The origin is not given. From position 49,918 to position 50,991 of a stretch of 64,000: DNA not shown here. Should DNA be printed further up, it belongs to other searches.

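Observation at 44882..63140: Nine-gene glycosyltransferase, isoprenoid and radical-SAM operon directly upstream of a 3,239-aa surface protein: candidate isoprenoid-linked surface-modification system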

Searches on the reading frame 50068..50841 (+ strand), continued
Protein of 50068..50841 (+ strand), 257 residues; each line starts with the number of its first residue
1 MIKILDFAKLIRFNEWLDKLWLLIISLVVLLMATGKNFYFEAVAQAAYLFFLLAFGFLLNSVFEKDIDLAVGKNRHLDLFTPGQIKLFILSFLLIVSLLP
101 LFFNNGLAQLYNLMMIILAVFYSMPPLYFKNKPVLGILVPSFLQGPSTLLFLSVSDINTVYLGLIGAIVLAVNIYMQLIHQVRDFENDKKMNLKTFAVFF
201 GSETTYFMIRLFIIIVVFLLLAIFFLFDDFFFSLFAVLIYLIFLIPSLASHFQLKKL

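Call 63: search_protein_families(library=pfam, proteins=[L097:61-1578:+, L002:2288-3835:+, L097:5407-6381:+, L097:1731-1964:+, L094:3865-4989:+, L094:4989-6128:+, L094:7259-8272:+, L094:15709-17526:+, L094:13061-14200:-, L097:1930-2613:+], max_evalue=0.1)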
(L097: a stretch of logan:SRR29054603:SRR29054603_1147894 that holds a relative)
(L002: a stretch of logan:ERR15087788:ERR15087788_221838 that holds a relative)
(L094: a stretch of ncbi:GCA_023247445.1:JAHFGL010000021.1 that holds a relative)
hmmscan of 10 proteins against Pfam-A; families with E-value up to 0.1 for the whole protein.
L097:61-1578:+ (505 aa): 0 families

L002:2288-3835:+ (515 aa): 0 families

L097:5407-6381:+ (324 aa): 4 families
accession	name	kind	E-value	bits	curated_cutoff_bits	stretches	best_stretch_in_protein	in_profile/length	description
PF04055.27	Radical_SAM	-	3.1e-23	83.2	29.5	1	16-167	3-165/166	Radical SAM superfamily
PF13353.11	Fer4_12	-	9e-06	26.5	22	1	19-107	14-109/137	4Fe-4S single cluster domain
PF13186.11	SPASM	-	4.5e-05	24.1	21.5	1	232-291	1-66/67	Iron-sulfur cluster-binding domain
PF11946.13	DUF3463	-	0.00079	19.7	31.3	1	187-297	14-116/134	Domain of unknown function (DUF3463)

L097:1731-1964:+ (77 aa): 1 family
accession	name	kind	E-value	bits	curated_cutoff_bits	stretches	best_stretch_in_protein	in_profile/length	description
PF24488.1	DUF7584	-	0.075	13.4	27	0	10-48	52-90/109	Domain of unknown function (DUF7584)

L094:3865-4989:+ (374 aa): 0 families

L094:4989-6128:+ (379 aa): 0 families

L094:7259-8272:+ (337 aa): 2 families
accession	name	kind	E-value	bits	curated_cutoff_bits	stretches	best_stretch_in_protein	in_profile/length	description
PF20294.3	KMPT-N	-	0.0032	18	28.9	1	50-77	19-46/66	KTSC and Metallopeptidase N-terminal fusion domain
PF25667.1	ASFV_P17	-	0.045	14.3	27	1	10-40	32-62/117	African swine fever virus minor capsid protein p17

L094:15709-17526:+ (605 aa): 0 families

L094:13061-14200:- (379 aa): 10 families
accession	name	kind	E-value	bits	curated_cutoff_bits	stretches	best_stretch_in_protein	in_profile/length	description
PF01494.25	FAD_binding_3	-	2.8e-08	33.8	22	1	103-306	99-306/349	FAD binding domain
PF07992.20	Pyr_redox_2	-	1.9e-05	24.6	26.1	1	8-165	1-111/291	Pyridine nucleotide-disulphide oxidoreductase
PF05834.18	Lycopene_cycl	-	0.00012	21.7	23.4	1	9-39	1-31/380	Lycopene cyclase protein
PF08491.16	SE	-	0.0027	17.3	20.1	1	280-344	129-185/276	Squalene epoxidase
PF13450.12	NAD_binding_8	-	0.0031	18.2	21.9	1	12-41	1-28/68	NAD(P)-binding Rossmann-like domain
PF22578.2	GGR_cat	-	0.0046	17.2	27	1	198-236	20-57/88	Geranylgeranyl reductase catalytic domain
PF04820.20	Trp_halogenase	-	0.0052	16.1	21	0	279-345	315-381/458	Tryptophan halogenase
PF01946.23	Thi4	-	0.0058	16.3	26.2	1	7-40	17-49/235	Thi4 family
PF03486.20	HI0933_like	-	0.013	15.4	50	1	9-51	2-42/244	HI0933-like protein Rossmann domain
PF12831.13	FAD_oxidored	-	0.04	13.7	27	1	9-162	1-145/416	FAD dependent oxidoreductase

L097:1930-2613:+ (227 aa): 2 families
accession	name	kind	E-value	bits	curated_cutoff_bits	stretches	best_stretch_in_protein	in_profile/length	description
PF00535.33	Glycos_transf_2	-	1.7e-23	83.9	23.3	1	6-166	1-165/168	Glycosyl transferase family 2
PF13733.12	Glyco_transf_7N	-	0.063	13.3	27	0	3-44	47-88/134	N-terminal region of glycosyl transferase group 7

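Call 64: search_protein_families(library=ncbifam, proteins=[L097:1930-2613:+, L003:2460-3164:+, L094:3164-3868:+, L097:5407-6381:+, L097:6410-7909:+], max_evalue=1e-8)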
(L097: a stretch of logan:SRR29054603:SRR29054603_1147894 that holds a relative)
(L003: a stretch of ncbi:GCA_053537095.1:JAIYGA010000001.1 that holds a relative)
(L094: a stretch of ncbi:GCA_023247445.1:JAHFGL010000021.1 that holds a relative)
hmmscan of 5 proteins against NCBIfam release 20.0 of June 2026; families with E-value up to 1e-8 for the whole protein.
L097:1930-2613:+ (227 aa): 5 families
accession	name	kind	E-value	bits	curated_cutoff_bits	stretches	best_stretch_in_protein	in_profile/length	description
TIGR04182.1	glyco_TIGR04182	equivalog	1.2e-39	136.4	325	1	4-219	1-212/293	S-layer glycoprotein N-glycosyltransferase AglJ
NF041391.1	DPhHxTase_Halo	equivalog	1.4e-26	92.8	375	1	12-215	4-199/213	dolichyl-phosphate hexose transferase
NF058614.1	PPMAGASynPpgS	equivalog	2.5e-14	53.2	370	1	5-198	2-195/226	polyprenyl-phospho-N-acetylgalactosaminyl synthase PpgS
NF007986.1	PRK10714.1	equivalog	1.6e-13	50.4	529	1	3-208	6-210/316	undecaprenyl-phosphate 4-deoxy-4-formamido-L-arabinose transferase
NF010496.0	PRK13915.1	equivalog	1.8e-10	40.4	262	1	2-90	30-126/307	glucosyl-3-phosphoglycerate synthase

L003:2460-3164:+ (234 aa): 7 families
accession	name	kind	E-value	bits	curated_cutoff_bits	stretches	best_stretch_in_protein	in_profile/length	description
TIGR04283.1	glyco_like_mftF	equivalog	4.2e-32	111.5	182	1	5-220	1-210/221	TIGR04283 family arsenosugar biosynthesis glycosyltransferase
NF041875.1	EPS_EpsD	equivalog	3.6e-19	69.4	370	1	5-204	1-218/325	exopolysaccharide biosynthesis glycosyltransferase EpsD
TIGR03965.1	mycofact_glyco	equivalog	3.5e-17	62.4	280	1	3-183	74-268/467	mycofactocin biosynthesis glycosyltransferase MftF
NF010496.0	PRK13915.1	equivalog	4.2e-10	39.2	262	1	4-89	32-129/307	glucosyl-3-phosphoglycerate synthase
NF050819.1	PolSacchBiosHfsG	equivalog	4.1e-09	36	500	1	2-181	11-204/302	polysaccharide biosynthesis protein HfsG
TIGR04182.1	glyco_TIGR04182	equivalog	5e-09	36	325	1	5-87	2-83/293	S-layer glycoprotein N-glycosyltransferase AglJ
NF038302.1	EPS_HpsE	equivalog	7.7e-09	34.9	300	0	5-95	3-105/307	hormogonium polysaccharide biosynthesis glycosyltransferase HpsE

L094:3164-3868:+ (234 aa): 4 families
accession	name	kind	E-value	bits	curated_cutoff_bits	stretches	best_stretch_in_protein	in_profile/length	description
NF041391.1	DPhHxTase_Halo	equivalog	3.8e-36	124.1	375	1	18-226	5-206/213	dolichyl-phosphate hexose transferase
TIGR04182.1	glyco_TIGR04182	equivalog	1e-35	123.6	325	1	9-225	1-214/293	S-layer glycoprotein N-glycosyltransferase AglJ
NF058614.1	PPMAGASynPpgS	equivalog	4.1e-20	72.2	370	1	11-220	3-214/226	polyprenyl-phospho-N-acetylgalactosaminyl synthase PpgS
TIGR04283.1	glyco_like_mftF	equivalog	5.8e-09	35.9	182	1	10-97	1-85/221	TIGR04283 family arsenosugar biosynthesis glycosyltransferase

L097:5407-6381:+ (324 aa): 40 families (the best 25 are shown)
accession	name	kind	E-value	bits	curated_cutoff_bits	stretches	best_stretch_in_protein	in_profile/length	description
TIGR03961.1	rSAM_PTO1314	hypoth_equivalog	1.1e-42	146.5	306.05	1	8-298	21-305/332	PTO1314 family radical SAM protein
TIGR04317.1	W_rSAM_matur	equivalog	1.1e-30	106.9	380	1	12-290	6-307/349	tungsten cofactor oxidoreductase radical SAM maturase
TIGR04051.1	rSAM_NirJ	equivalog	2.8e-27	95.6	515.45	1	15-174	7-169/354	heme d1 biosynthesis radical SAM protein NirJ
TIGR03470.1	HpnH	equivalog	4.2e-25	88.4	225.05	1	9-233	27-255/318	adenosyl-hopene transferase HpnH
TIGR04347.1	pseudo_SAM_Halo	equivalog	7.7e-24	84.7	525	1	9-175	38-204/390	TIGR04347 family pseudo-SAM/SPASM protein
TIGR04054.1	rSAM_NirJ1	equivalog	7.5e-23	80.8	650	1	14-173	40-202/387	putative heme d1 biosynthesis radical SAM protein NirJ1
TIGR02666.1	moaA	equivalog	2.4e-22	79.4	284.05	1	16-198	16-213/336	GTP 3',8-cyclase MoaA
TIGR02668.1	moaA_archaeal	equivalog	3.2e-22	78.9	325.25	1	15-204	15-213/303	GTP 3',8-cyclase MoaA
TIGR04053.2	TIGR04053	equivalog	1e-21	77.7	395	1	8-205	6-211/366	TIGR04053 family radical SAM/SPASM domain-containing protein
TIGR04545.1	rSAM_ahbD_hemeb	equivalog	1.2e-21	77.6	500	1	15-191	5-185/339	heme b synthase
NF050035.1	rSAM_WgK_link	exception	1.7e-21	76.6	650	1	8-183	7-184/367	radical SAM/SPASM peptide maturase WgkB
NF038283.1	viperin_w_prok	equivalog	4.1e-21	75.4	180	1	14-161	7-170/281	viperin family antiviral radical SAM protein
TIGR02109.1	PQQ_syn_pqqE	equivalog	1.1e-20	73.9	381.35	1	9-183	6-185/358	pyrroloquinoline quinone biosynthesis protein PqqE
TIGR04546.1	rSAM_ahbC_deAc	equivalog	1.4e-20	73.5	650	1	4-174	33-206/390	12,18-didecarboxysiroheme deacetylase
TIGR04055.1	rSAM_NirJ2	equivalog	4.6e-20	72.4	500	1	15-277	5-277/326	putative heme d1 biosynthesis radical SAM protein NirJ2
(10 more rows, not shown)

L097:6410-7909:+ (499 aa): 21 families
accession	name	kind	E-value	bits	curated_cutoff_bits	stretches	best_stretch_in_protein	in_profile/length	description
TIGR02026.1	BchE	equivalog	1.8e-53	182.1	481.35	1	87-416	58-403/497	magnesium-protoporphyrin IX monomethyl ester anaerobic oxidative cyclase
TIGR03471.1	HpnJ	equivalog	5.8e-44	150.7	577.6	1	93-410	69-392/472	hopanoid biosynthesis associated radical SAM protein HpnJ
TIGR04479.1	bcpD_PhpK_rSAM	subfamily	5.1e-42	143.9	600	1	84-424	102-455/504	PhpK family radical SAM P-methyltransferase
TIGR04072.2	rSAM_ladder_B12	equivalog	4.5e-36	124.4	360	1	101-377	78-343/443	lipid biosynthesis B12-binding/radical SAM protein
NF050148.1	rSAM_ApyD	equivalog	5.3e-36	124.2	750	1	86-377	68-360/645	RiPP biosynthesis radical SAM protein ApyD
TIGR04013.1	B12_SAM_MJ_1487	hypoth_equivalog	1.5e-29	103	251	1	89-402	40-354/382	TIGR04013 family B12-binding domain/radical SAM domain-containing protein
TIGR03975.1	rSAM_ocin_1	subfamily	2.9e-25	88.8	281.85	1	87-383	123-430/606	RiPP maturation radical SAM C-methyltransferase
NF033712.0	B12_rSAM_KedN5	subfamily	8.1e-25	87.1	700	1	90-393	60-381/624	KedN5 family methylcobalamin-dependent radical SAM C-methyltransferase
NF040542.1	rSAM_RCCLKC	equivalog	8.4e-25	87.8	450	1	92-387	48-354/423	arsinothricin biosynthesis radical SAM protein ArsL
NF038361.1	rSAM_Sden_1168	equivalog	2.2e-24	86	575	1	108-403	157-471/560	Sden_1168 family B12-binding radical SAM P-methyltransferase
TIGR04385.1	B12_rSAM_cofa1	equivalog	1.5e-23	83.7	450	1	81-382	50-363/438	B12 lower ligand biosynthesis radical SAM protein BzaD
TIGR04014.1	B12_SAM_MJ_0865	equivalog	2.2e-23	82.8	360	1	86-401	32-354/434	methyl-coenzyme M reductase glutamine C-methyltransferase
NF033070.1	rSAM_AprD4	equivalog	1.3e-20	73.8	500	1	213-422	194-406/456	AprD4 family radical SAM diol-dehydratase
NF040546.1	rSAM_CUAEP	equivalog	4.3e-18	65.3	500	1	95-455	50-420/468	CUAEP/CCAEP-tail radical SAM (seleno)protein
TIGR04295.1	B12_rSAM_oligo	hypoth_equivalog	3.8e-16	58.8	400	1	84-404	57-383/422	TIGR04295 family B12-binding domain-containing radical SAM protein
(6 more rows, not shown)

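Call 79: find_encoding_contigs(protein=P0126, flank=8000, max_places=2)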
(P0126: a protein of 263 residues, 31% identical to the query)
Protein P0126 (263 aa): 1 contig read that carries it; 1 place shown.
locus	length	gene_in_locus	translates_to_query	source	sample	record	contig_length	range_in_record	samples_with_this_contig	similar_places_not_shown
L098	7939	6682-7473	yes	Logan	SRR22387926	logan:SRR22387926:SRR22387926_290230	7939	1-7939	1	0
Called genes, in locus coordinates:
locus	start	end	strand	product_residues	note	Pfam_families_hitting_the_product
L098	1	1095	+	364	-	?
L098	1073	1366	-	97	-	-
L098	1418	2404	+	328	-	PF00535:Glycos_transf_2, PF10111:Glyco_tranf_2_2 (faint), PF13641:Glyco_tranf_2_3, PF13506:Glyco_transf_21 (faint)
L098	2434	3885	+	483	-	PF02310:B12-binding, PF04055:Radical_SAM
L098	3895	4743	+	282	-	PF00535:Glycos_transf_2, PF10111:Glyco_tranf_2_2, PF13641:Glyco_tranf_2_3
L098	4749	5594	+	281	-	PF04055:Radical_SAM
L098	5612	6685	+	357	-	PF04055:Radical_SAM, PF11946:DUF3463 (weak), PF13186:SPASM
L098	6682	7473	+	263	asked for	PF01040:UbiA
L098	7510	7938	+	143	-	?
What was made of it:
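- That fits action on the prenyl chain as well as on a sugar (calls 63, 64, 79).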

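Call 86: search_solved_structures(query=L097:1930-2613:+, max_evalue=0.00001)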
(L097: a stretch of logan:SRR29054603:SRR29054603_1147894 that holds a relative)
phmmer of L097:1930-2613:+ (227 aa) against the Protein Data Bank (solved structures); distinct sequences matched with E-value up to 0.00001: 4.
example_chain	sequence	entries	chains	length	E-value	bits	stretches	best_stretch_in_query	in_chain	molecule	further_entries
5mlz_A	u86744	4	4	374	1.1e-14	57.8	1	3-218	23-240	Dolichol monophosphate mannose synthase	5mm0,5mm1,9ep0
9hwj_A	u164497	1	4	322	1.9e-08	37.4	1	3-208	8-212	Undecaprenyl-phosphate 4-deoxy-4-formamido-L-arabinose transferase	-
9bhc_C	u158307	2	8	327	4.3e-08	36.3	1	3-167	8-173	Undecaprenyl-phosphate 4-deoxy-4-formamido-L-arabinose transferase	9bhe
8vxh_A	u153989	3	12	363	5.7e-08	35.9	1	3-167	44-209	Undecaprenyl-phosphate 4-deoxy-4-formamido-L-arabinose transferase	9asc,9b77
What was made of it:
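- L097 and L094 have an extra GT2 whose best matches are dolichyl-/undecaprenyl-phosphate sugar synthases: AglJ 136 bits, DPMS 1e-14, ArnC (calls 64, 86).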
